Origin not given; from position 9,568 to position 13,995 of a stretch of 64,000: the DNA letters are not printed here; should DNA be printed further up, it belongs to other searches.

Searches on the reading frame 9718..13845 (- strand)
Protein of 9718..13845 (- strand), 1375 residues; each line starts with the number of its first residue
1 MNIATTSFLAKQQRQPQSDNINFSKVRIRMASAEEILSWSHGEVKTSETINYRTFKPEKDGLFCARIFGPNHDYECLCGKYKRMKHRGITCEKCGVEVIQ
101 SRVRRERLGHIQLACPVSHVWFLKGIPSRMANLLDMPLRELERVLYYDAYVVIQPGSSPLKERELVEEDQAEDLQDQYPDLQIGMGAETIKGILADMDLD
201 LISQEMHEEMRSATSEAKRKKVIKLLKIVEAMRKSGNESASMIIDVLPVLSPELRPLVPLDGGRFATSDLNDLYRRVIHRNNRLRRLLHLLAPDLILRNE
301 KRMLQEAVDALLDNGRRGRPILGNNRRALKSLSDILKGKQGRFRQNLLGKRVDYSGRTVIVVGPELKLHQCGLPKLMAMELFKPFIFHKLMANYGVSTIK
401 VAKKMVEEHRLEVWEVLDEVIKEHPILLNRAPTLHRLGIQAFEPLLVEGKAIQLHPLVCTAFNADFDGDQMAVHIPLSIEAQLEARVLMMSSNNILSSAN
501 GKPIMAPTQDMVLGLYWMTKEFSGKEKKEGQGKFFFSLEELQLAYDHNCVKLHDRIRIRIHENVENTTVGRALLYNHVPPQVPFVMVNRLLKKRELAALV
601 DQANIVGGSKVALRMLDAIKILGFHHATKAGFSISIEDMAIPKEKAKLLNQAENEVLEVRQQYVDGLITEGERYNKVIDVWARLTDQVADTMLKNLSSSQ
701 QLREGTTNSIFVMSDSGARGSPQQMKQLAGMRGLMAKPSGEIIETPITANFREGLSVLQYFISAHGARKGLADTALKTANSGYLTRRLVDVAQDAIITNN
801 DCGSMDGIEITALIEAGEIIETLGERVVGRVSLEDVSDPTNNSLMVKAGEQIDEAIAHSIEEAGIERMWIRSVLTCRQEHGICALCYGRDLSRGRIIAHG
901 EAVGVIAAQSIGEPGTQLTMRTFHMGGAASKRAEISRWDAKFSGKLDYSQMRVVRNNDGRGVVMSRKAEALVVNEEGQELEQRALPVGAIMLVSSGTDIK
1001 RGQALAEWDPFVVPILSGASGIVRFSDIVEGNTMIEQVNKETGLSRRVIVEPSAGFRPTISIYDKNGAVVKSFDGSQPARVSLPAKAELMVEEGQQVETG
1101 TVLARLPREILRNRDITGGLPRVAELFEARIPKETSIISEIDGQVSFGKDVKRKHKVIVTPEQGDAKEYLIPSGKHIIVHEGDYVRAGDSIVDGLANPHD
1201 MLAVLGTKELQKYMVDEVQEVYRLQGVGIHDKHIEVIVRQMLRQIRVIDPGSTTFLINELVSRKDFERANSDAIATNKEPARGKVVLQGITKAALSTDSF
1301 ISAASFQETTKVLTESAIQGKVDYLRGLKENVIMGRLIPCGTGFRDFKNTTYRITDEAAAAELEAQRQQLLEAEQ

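Call 58: search_protein_families(library=pfam, proteins=[window:9718-13845:-], max_evalue=0.00001)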
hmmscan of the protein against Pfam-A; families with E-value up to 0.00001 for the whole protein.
window:9718-13845:- (1375 aa): 7 families
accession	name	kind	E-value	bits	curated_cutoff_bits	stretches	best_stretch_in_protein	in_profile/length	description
PF04997.17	RNA_pol_Rpb1_1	-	2.5e-73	247.6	39.7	1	22-347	3-312/312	RNA polymerase Rpb1, domain 1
PF04998.22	RNA_pol_Rpb1_5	-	3.1e-68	230.5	28.5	1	754-1296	1-265/267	RNA polymerase Rpb1, domain 5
PF00623.25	RNA_pol_Rpb1_2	-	2.5e-39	135.6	25.3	2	400-490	75-165/166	RNA polymerase Rpb1, domain 2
PF04983.23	RNA_pol_Rpb1_3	-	6.1e-25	88.4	28.9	1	494-639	1-162/162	RNA polymerase Rpb1, domain 3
PF05000.22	RNA_pol_Rpb1_4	-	1.5e-18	67.1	24.8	1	668-752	1-107/107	RNA polymerase Rpb1, domain 4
PF01333.25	Apocytochr_F_C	-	8.2e-09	36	30.4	0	1149-1191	18-60/118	Apocytochrome F, C-terminal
PF21668.3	RPOC_hybrid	-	5.6e-06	26.5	27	0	1074-1105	37-68/102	DNA-directed RNA polymerase subunit beta', hybrid domain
